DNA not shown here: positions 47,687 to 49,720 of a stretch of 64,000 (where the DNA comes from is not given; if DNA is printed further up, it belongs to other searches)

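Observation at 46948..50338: Envelope methionine-sulfoxide repair module: Met-rich membrane protein, CcdA-thioredoxin fusion, and anchored MsrB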

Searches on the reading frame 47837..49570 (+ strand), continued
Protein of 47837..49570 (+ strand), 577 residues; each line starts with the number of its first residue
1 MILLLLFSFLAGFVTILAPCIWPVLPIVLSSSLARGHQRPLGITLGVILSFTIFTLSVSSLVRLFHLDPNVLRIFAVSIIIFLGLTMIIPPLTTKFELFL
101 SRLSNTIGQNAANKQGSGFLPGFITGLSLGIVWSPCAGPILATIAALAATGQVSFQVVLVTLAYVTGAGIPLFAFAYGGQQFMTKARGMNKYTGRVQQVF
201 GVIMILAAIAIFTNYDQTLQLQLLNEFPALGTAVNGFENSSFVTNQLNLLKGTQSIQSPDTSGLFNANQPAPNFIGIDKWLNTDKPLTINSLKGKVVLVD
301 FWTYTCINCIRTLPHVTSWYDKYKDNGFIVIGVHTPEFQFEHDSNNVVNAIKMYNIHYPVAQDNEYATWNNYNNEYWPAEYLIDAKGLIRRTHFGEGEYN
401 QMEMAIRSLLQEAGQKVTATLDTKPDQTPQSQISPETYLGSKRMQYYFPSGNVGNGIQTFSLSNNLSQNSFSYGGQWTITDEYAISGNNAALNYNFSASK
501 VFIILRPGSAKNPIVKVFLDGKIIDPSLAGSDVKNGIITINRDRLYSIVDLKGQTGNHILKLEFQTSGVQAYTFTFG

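Call 11: find_encoding_contigs(protein=P0099, flank=5000, max_places=2)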
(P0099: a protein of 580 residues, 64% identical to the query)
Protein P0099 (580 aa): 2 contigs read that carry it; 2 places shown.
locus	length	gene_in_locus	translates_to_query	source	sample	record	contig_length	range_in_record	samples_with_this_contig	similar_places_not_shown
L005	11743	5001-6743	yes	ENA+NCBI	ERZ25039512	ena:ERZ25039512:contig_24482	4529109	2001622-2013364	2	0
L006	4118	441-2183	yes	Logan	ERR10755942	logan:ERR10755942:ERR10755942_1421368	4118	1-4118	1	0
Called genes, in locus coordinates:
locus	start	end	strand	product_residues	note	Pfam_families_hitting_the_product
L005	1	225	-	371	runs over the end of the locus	PF00837:T4_deiodinase (faint), PF00578:AhpC-TSA, PF08534:Redoxin, PF00085:Thioredoxin (faint), PF20029:DUF6436, PF08534:Redoxin, PF00578:AhpC-TSA, PF13905:Thioredoxin_8, +1 more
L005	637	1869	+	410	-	PF00112:Peptidase_C1 (faint), PF03051:Peptidase_C1_2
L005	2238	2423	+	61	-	-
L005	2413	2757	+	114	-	PF15731:MqsA_antitoxin (weak), PF01381:HTH_3 (weak), PF13560:HTH_31 (weak)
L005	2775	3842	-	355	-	PF00494:SQS_PSY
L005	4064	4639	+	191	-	PF04542:Sigma70_r2, PF08281:Sigma70_r4_2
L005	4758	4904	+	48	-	-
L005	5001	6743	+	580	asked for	PF02683:DsbD_TM, PF00578:AhpC-TSA, PF08534:Redoxin, PF13905:Thioredoxin_8, PF17991:Thioredoxin_10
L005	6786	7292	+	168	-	PF01641:SelR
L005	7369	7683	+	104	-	-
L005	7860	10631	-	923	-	PF11028:TMEM260_N, PF28495:TMEM260_2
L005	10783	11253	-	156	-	-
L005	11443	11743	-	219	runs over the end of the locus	-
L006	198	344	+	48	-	-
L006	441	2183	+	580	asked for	PF02683:DsbD_TM, PF00578:AhpC-TSA, PF08534:Redoxin, PF13905:Thioredoxin_8, PF17991:Thioredoxin_10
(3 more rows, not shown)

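Call 18: find_related_loci(query=A1, collection=genome_contigs, flank=6000)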
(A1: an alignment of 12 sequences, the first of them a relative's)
Query A1 (577 aa) in genome_contigs; peptide patterns used: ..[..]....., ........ (x = any residue, [..] = any of these).
600 stretches matched a pattern (row limit reached: there are more); 599 encode a relative of the query (tblastn E <= 1e-3); the best 80 are kept; 80 distinct loci.
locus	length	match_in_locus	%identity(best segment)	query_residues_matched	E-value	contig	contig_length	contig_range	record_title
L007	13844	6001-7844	84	1-577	0e+0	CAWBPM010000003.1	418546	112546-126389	MAG: Candidatus Levybacteria bacterium isolate MFD01476.bin.1.72 genome assembly, contig: contig_44256, whole genome sho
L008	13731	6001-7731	64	1-577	0e+0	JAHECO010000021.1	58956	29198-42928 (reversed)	MAG: Candidatus Kryptoniota bacterium isolate Ww171 NODE_742_length_58956_cov_5.020923, whole genome shotgun sequence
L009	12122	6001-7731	63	1-577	0e+0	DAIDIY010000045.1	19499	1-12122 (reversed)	MAG TPA_asm: Candidatus Daviesbacteria bacterium isolate clean373 k141_184966, whole genome shotgun sequence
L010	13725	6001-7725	60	1-577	0e+0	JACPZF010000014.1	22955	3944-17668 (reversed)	MAG: Candidatus Gottesmanbacteria bacterium isolate NC_groundwater_882_Pr1_S2p5_40_13 Montesol18_S2p5_coassembly_scaffol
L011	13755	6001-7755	57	1-577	0e+0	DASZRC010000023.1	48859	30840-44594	MAG TPA_asm: Patescibacteria group bacterium isolate SMAG_U6014 k141_85552, whole genome shotgun sequence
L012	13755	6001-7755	53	1-577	0e+0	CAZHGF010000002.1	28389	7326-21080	MAG TPA_asm: uncultured Gammaproteobacteria bacterium isolate binchicken_co134_1283 genome assembly, contig: NODE_3395_l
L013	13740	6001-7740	64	1-577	0e+0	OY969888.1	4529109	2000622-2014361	MAG: uncultured Bacteroidetes bacterium isolate MFD03726.bin.c.9 genome assembly, chromosome: 1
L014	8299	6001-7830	52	8-577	0e+0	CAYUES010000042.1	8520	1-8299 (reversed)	MAG TPA_asm: uncultured Pseudomonadales bacterium isolate SRP329715_co2_11 genome assembly, contig: NODE_14637_length_85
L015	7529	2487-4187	50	1-577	0e+0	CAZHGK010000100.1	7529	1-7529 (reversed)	MAG TPA_asm: uncultured Planctomycetales bacterium isolate SRP278252_co2_12 genome assembly, contig: NODE_20878_length_7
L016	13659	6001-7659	50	1-577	0e+0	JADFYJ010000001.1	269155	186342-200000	MAG: Candidatus Omnitrophota bacterium isolate nDJH6bin5 nDJH6_bin5_NODE_1_length_269155_cov_9.477724, whole genome shot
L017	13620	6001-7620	51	1-577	0e+0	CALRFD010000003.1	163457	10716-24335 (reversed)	MAG: Patescibacteria group bacterium isolate Ike-100m-12 genome assembly, contig: Ike-100-c31, whole genome shotgun sequ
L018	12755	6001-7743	48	1-576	0e+0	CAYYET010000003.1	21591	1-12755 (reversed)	MAG TPA_asm: uncultured Bdellovibrionales bacterium isolate SRP135725_co1_601 genome assembly, contig: NODE_3007_length_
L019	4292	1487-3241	48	1-576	1e-172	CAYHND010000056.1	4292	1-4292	MAG TPA_asm: uncultured Bdellovibrionales bacterium isolate ERP119705_co13_526 genome assembly, contig: NODE_26284_lengt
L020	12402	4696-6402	45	1-577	5e-167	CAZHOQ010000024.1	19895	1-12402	MAG TPA_asm: uncultured Gammaproteobacteria bacterium isolate SRP093185_co1_203 genome assembly, contig: NODE_1673_lengt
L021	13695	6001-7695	47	1-577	1e-164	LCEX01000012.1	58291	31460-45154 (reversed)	MAG: Candidatus Gottesmanbacteria bacterium GW2011_GWC1_43_10 UV55_C0012, whole genome shotgun sequence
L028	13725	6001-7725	45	1-577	1e-170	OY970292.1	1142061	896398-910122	MAG: Candidatus Levybacteria bacterium isolate MFD01916.bin.c.8 genome assembly, chromosome: 1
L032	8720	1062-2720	43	1-577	7e-146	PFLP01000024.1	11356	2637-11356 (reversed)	MAG: Candidatus Pacebacteria bacterium CG_4_10_14_0_8_um_filter_42_14 CG_4_10_14_0.8_um_filter_scaffold_3489_c, whole ge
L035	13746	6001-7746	40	1-577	1e-142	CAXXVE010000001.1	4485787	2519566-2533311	MAG: Oceanispirochaeta sp. isolate f5732356-8709-406b-9c96-d2d48403afd9 genome assembly, contig: contig_1, whole genome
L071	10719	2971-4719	42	1-577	2e-149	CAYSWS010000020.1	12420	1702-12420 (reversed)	MAG TPA_asm: uncultured Candidatus Saccharibacteria bacterium isolate SRP214966_co1_463 genome assembly, contig: NODE_79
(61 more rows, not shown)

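Call 24: search_protein_families(library=pfam, proteins=[L028:5389-5916:+, L019:441-983:+, L011:5440-5937:+, L035:5486-6001:+, L013:8369-8683:+, L018:5647-5928:+, L071:2658-2966:+, L032:520-1050:+, L020:4219-4692:+], max_evalue=0.01)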
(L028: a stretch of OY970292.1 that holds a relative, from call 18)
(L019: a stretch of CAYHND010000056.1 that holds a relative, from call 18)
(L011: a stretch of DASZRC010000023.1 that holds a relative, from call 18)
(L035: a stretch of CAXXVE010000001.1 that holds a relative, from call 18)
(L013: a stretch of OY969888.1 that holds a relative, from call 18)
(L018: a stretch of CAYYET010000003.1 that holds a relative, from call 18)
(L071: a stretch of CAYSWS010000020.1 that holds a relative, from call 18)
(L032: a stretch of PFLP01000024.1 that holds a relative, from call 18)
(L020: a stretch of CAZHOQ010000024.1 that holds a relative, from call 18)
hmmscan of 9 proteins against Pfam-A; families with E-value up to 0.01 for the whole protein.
L028:5389-5916:+ (175 aa): 5 families
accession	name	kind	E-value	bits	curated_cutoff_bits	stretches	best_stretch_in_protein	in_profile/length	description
PF00085.26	Thioredoxin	-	4.4e-09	36.7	23.5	1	79-173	13-99/103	Thioredoxin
PF13098.12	Thioredoxin_2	-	4e-07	30.8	27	1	84-172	4-101/104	Thioredoxin-like domain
PF08534.16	Redoxin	-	3.2e-05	24.2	26.6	1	78-145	21-84/148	Redoxin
PF13905.12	Thioredoxin_8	-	0.00013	22.6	27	0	87-116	3-34/94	Thioredoxin-like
PF13899.12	Thioredoxin_7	-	0.0058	17.2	27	0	80-132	10-67/83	Thioredoxin-like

L019:441-983:+ (180 aa): 7 families
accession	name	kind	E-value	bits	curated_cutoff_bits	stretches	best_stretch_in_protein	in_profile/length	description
PF00085.26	Thioredoxin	-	2.1e-11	44.2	23.5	1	94-179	17-101/103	Thioredoxin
PF13905.12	Thioredoxin_8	-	0.00024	21.8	27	1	98-140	4-48/94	Thioredoxin-like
PF13098.12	Thioredoxin_2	-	0.00031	21.5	27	1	94-170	4-95/104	Thioredoxin-like domain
PF00578.27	AhpC-TSA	-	0.00043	20.6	26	1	93-142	23-74/124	AhpC/TSA family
PF08534.16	Redoxin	-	0.0011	19.2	26.6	1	89-138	25-75/148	Redoxin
PF06110.17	TXD17-like_Trx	-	0.0016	18.5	23.1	1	104-135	35-66/119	Thioredoxin domain-containing protein 17-like, thioredoxin domain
PF13899.12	Thioredoxin_7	-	0.003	18.1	27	1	91-117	12-39/83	Thioredoxin-like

L011:5440-5937:+ (165 aa): 1 family
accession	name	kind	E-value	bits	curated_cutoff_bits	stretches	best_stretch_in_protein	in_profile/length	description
PF03640.20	Lipoprotein_15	-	1.9e-26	91.8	24.4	2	122-165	1-47/47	Secreted repeat of unknown function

L035:5486-6001:+ (171 aa): 6 families
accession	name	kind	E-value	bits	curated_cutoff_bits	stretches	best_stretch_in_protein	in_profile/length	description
PF00085.26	Thioredoxin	-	1.1e-11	45.1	23.5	1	79-166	14-101/103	Thioredoxin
PF13098.12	Thioredoxin_2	-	2.4e-06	28.2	27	1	81-161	3-61/104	Thioredoxin-like domain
PF00578.27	AhpC-TSA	-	6.3e-06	26.6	26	1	82-130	24-75/124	AhpC/TSA family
PF05768.20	Glrx-like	-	0.00027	21.6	26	1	87-135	2-49/77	Glutaredoxin-like domain (DUF836)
PF13905.12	Thioredoxin_8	-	0.00083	20.1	27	1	84-136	2-57/94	Thioredoxin-like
PF13899.12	Thioredoxin_7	-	0.0012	19.4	27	1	75-106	9-40/83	Thioredoxin-like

L013:8369-8683:+ (104 aa): 0 families

L018:5647-5928:+ (93 aa): 1 family
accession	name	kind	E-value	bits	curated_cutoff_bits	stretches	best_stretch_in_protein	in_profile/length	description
PF19487.4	DUF6023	-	0.0026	18.1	26.8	1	8-62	10-64/150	Family of unknown function (DUF6023)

L071:2658-2966:+ (102 aa): 0 families

L032:520-1050:+ (176 aa): 6 families
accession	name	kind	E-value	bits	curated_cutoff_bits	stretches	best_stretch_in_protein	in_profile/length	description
PF00085.26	Thioredoxin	-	3e-07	30.8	23.5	1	87-175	19-101/103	Thioredoxin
PF00578.27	AhpC-TSA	-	3.3e-06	27.5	26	1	87-160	26-94/124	AhpC/TSA family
PF13098.12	Thioredoxin_2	-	2.7e-05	24.9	27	1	88-165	7-93/104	Thioredoxin-like domain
PF13899.12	Thioredoxin_7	-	7e-05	23.3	27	1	91-134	22-66/83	Thioredoxin-like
PF13905.12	Thioredoxin_8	-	0.00096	19.9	27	1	89-152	4-64/94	Thioredoxin-like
PF08534.16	Redoxin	-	0.0013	19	26.6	1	83-165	25-103/148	Redoxin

L020:4219-4692:+ (157 aa): 6 families
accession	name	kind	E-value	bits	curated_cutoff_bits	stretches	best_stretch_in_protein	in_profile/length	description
PF00085.26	Thioredoxin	-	5.2e-10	39.7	23.5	1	74-152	19-97/103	Thioredoxin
PF13905.12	Thioredoxin_8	-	8.4e-05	23.3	27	0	94-139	49-93/94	Thioredoxin-like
PF08534.16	Redoxin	-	8.8e-05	22.8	26.6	0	67-92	22-48/148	Redoxin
PF13098.12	Thioredoxin_2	-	0.00062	20.5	27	1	71-146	3-93/104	Thioredoxin-like domain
PF00578.27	AhpC-TSA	-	0.001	19.4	26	1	66-142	18-95/124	AhpC/TSA family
PF13899.12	Thioredoxin_7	-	0.0092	16.5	27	0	63-118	6-65/83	Thioredoxin-like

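Call 25: search_protein_families(library=ncbifam, proteins=[L028:5389-5916:+, L019:441-983:+, L011:5440-5937:+, L035:5486-6001:+, L013:8369-8683:+, L018:5647-5928:+, L071:2658-2966:+, L032:520-1050:+, L020:4219-4692:+], max_evalue=0.01)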
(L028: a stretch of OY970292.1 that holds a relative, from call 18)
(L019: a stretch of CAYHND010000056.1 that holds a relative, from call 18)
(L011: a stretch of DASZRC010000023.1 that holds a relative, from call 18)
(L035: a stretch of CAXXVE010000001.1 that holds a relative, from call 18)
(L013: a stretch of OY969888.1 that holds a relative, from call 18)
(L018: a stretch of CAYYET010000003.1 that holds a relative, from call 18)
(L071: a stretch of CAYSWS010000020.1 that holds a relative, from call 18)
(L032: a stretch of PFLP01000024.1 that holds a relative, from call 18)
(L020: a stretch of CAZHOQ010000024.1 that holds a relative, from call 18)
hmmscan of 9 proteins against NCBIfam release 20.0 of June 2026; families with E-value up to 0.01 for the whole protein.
L028:5389-5916:+ (175 aa): 13 families
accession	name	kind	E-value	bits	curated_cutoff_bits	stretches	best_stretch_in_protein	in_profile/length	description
NF045694.1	seleno_TsoB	exception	1.4e-07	30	805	1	64-160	451-551/572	rhodanese/DsbD fusion-like selenoprotein TsoB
TIGR01068.1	thioredoxin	equivalog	5.7e-07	29.6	96.8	1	82-173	11-95/101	thioredoxin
NF041202.1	StoA_CxxC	exception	9.7e-06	25.5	210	1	83-157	50-122/163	endospore biogenesis thiol-disulfide oxidoreductase StoA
TIGR00385.1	dsbE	subfamily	1.3e-05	24.9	123.15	1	52-131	32-106/173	DsbE family thiol:disulfide interchange protein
NF010625.0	PRK14018.1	equivalog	0.00013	20.6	522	1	74-160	47-133/521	bifunctional peptide-methionine (S)-S-oxide reductase MsrA/peptide-methionine (R)-S-oxide reductase MsrB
NF001419.0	PRK00293.1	subfamily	0.00015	20.5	330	1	64-161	454-553/574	protein-disulfide reductase DsbD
TIGR01126.1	pdi_dom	equivalog_domain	0.00028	21.2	107.2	1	84-172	13-98/105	protein disulfide-isomerase domain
NF047696.1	ThlDiSintTplARhiz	equivalog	0.00047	20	230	1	6-124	15-137/219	thiol:disulfide interchange protein TlpA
NF043050.1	DisulfRedDsbH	equivalog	0.0011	19.1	190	1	51-161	24-144/166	disulfide reductase DsbH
NF011941.0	PRK15412.1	equivalog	0.0016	18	359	1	75-144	60-126/185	thiol:disulfide interchange protein DsbE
NF002854.0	PRK03147.1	subfamily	0.0022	17.9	170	0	108-172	102-166/176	thiol-disulfide oxidoreductase ResA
NF040494.1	nitrored_ArsF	subfamily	0.0032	17.8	60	1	89-159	3-75/106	nitrophenyl compound nitroreductase subunit ArsF family protein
TIGR02738.1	TrbB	equivalog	0.0035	17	132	1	63-119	26-84/153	type-F conjugative transfer system pilin assembly thiol-disulfide isomerase TrbB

L019:441-983:+ (180 aa): 8 families
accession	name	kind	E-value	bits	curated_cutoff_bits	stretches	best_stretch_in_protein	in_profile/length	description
TIGR01068.1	thioredoxin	equivalog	1.7e-07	31.3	96.8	1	93-176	12-94/101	thioredoxin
TIGR01126.1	pdi_dom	equivalog_domain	2.3e-05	24.6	107.2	1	94-177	13-99/105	protein disulfide-isomerase domain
NF041202.1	StoA_CxxC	exception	0.0002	21.3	210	0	89-112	45-69/163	endospore biogenesis thiol-disulfide oxidoreductase StoA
TIGR00385.1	dsbE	subfamily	0.00023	20.8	123.15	1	47-145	19-110/173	DsbE family thiol:disulfide interchange protein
NF043050.1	DisulfRedDsbH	equivalog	0.00025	21.2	190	0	63-165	26-144/166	disulfide reductase DsbH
NF040494.1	nitrored_ArsF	subfamily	0.00078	19.8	60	1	98-160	3-73/106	nitrophenyl compound nitroreductase subunit ArsF family protein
TIGR02738.1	TrbB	equivalog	0.00081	19.1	132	1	81-148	43-103/153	type-F conjugative transfer system pilin assembly thiol-disulfide isomerase TrbB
NF002356.0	PRK01318.2-3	equivalog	0.0088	14.4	460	0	1-63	1-64/627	membrane protein insertase YidC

L011:5440-5937:+ (165 aa): 1 family
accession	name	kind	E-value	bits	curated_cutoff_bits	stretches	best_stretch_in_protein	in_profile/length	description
NF040526.1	SCO0930_lipo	equivalog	1.8e-27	96.4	275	1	27-162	29-176/311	SCO0930 family lipoprotein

L035:5486-6001:+ (171 aa): 13 families
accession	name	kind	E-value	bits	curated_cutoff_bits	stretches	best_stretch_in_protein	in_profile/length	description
TIGR01068.1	thioredoxin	equivalog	3.2e-08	33.6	96.8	1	78-167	9-98/101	thioredoxin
TIGR01126.1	pdi_dom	equivalog_domain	1.2e-07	32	107.2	1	79-168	10-103/105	protein disulfide-isomerase domain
TIGR00385.1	dsbE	subfamily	1.9e-05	24.4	123.15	1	73-137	53-119/173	DsbE family thiol:disulfide interchange protein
NF010625.0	PRK14018.1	equivalog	5.5e-05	21.9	522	1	72-162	45-135/521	bifunctional peptide-methionine (S)-S-oxide reductase MsrA/peptide-methionine (R)-S-oxide reductase MsrB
TIGR01130.1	ER_PDI_fam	subfamily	7.2e-05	22.5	344.25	1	86-137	20-76/476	protein disulfide-isomerase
NF041202.1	StoA_CxxC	exception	9e-05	22.4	210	1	73-121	42-91/163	endospore biogenesis thiol-disulfide oxidoreductase StoA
NF011941.0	PRK15412.1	equivalog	0.0008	19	359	1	77-130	62-111/185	thiol:disulfide interchange protein DsbE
NF001419.0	PRK00293.1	subfamily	0.0018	16.9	330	1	72-122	464-519/574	protein-disulfide reductase DsbD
NF002854.0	PRK03147.1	subfamily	0.0026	17.7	170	0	82-140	61-121/176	thiol-disulfide oxidoreductase ResA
NF047338.1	gluta_UXX_star_3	exception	0.0046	17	97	1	87-117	1-31/70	UXX-star (seleno)protein family 3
TIGR02196.1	GlrX_YruB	hypoth_equivalog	0.006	17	88.55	0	87-133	2-47/74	glutaredoxin-like protein, YruB-family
TIGR02200.1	GlrX_actino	hypoth_equivalog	0.0089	16.4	89.5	0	88-110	3-25/77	mycoredoxin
NF045694.1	seleno_TsoB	exception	0.0098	14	805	0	80-104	471-495/572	rhodanese/DsbD fusion-like selenoprotein TsoB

L013:8369-8683:+ (104 aa): 0 families

L018:5647-5928:+ (93 aa): 5 families
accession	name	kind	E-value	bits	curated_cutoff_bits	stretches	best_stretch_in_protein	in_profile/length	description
NF033512.1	T2SS_chap_CpaB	equivalog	0.00012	22.1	90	1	6-75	3-68/206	metalloprotease secretion chaperone CpaB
TIGR04438.1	small_Trp_rich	hypoth_equivalog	0.00055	20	36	1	12-60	28-73/76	TIGR04438 family Trp-rich protein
NF008109.0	PRK10856.1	equivalog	0.00074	19.3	208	1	11-81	119-184/334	cytoskeleton protein RodZ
NF042931.1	SAG1386_EF1546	equivalog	0.0033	17.5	80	1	7-71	32-99/158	SAG1386/EF1546 family surface-associated protein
NF052435.1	BamI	equivalog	0.0087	15.9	180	1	4-76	1-72/226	biofilm-associated metzincin protease inhibitor BamI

L071:2658-2966:+ (102 aa): 2 families
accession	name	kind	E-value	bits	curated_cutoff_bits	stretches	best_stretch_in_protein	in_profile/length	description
NF033598.2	elast_bind_EbpS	equivalog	0.0043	16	300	1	6-82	315-388/498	elastin-binding protein EbpS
NF046012.1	adhes_ESA_00282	equivalog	0.0048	16.6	100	1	4-47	3-48/167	ESA_00282 family adhesion-associated protein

L032:520-1050:+ (176 aa): 11 families
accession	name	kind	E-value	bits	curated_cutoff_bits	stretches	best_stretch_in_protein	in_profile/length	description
NF045694.1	seleno_TsoB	exception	8.5e-07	27.4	805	1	49-161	435-551/572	rhodanese/DsbD fusion-like selenoprotein TsoB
NF041202.1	StoA_CxxC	exception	1.2e-06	28.5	210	1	73-160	39-124/163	endospore biogenesis thiol-disulfide oxidoreductase StoA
NF001419.0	PRK00293.1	subfamily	1.4e-06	27.2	330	1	8-162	395-553/574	protein-disulfide reductase DsbD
TIGR01068.1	thioredoxin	equivalog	2.5e-06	27.6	96.8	1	89-164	17-85/101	thioredoxin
TIGR00385.1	dsbE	subfamily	3.2e-06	26.9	123.15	1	52-164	32-134/173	DsbE family thiol:disulfide interchange protein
TIGR01126.1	pdi_dom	equivalog_domain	2.3e-05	24.6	107.2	1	88-168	16-93/105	protein disulfide-isomerase domain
NF040494.1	nitrored_ArsF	subfamily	0.00012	22.4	60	1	90-162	3-79/106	nitrophenyl compound nitroreductase subunit ArsF family protein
NF010625.0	PRK14018.1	equivalog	0.0013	17.3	522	1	55-161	26-133/521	bifunctional peptide-methionine (S)-S-oxide reductase MsrA/peptide-methionine (R)-S-oxide reductase MsrB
NF008229.0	PRK10996.1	equivalog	0.0017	18.1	125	1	89-165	55-124/141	thioredoxin TrxC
NF011941.0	PRK15412.1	equivalog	0.005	16.4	359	1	89-148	71-125/185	thiol:disulfide interchange protein DsbE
TIGR01130.1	ER_PDI_fam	subfamily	0.0083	15.7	344.25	1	90-166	22-94/476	protein disulfide-isomerase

L020:4219-4692:+ (157 aa): 7 families
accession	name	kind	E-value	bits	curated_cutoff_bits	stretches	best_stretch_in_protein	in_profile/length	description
TIGR01068.1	thioredoxin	equivalog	3.7e-07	30.2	96.8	1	75-146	16-86/101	thioredoxin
TIGR01126.1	pdi_dom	equivalog_domain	6.7e-06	26.3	107.2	1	74-147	15-91/105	protein disulfide-isomerase domain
NF041202.1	StoA_CxxC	exception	1.1e-05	25.4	210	1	70-143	49-126/163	endospore biogenesis thiol-disulfide oxidoreductase StoA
NF045694.1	seleno_TsoB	exception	0.00015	20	805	1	38-143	437-552/572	rhodanese/DsbD fusion-like selenoprotein TsoB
NF008229.0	PRK10996.1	equivalog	0.0016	18.1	125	1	77-146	56-124/141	thioredoxin TrxC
NF043050.1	DisulfRedDsbH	equivalog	0.0041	17.2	190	0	111-148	112-151/166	disulfide reductase DsbH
TIGR01130.1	ER_PDI_fam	subfamily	0.0067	16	344.25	1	79-147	24-94/476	protein disulfide-isomerase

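Call 27: find_encoding_contigs(protein=P0005, flank=4000, max_places=1)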
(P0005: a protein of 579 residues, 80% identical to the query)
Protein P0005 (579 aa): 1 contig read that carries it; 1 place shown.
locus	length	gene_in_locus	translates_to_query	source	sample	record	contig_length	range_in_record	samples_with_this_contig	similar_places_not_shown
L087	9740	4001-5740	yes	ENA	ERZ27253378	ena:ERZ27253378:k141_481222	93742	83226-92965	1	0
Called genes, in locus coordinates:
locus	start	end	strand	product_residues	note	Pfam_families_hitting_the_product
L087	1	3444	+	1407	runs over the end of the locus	PF18915:DUF5667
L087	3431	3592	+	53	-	-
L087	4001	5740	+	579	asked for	PF02683:DsbD_TM, PF00578:AhpC-TSA, PF08534:Redoxin, PF13905:Thioredoxin_8, PF17991:Thioredoxin_10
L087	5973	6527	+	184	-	PF01641:SelR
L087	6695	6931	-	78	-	-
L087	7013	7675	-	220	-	PF00657:Lipase_GDSL, PF13472:Lipase_GDSL_2, PF17182:OSK (weak)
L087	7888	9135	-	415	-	PF01566:Nramp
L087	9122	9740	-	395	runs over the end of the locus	PF05239:PRC (weak), PF03448:MgtE_N, PF00571:CBS (weak)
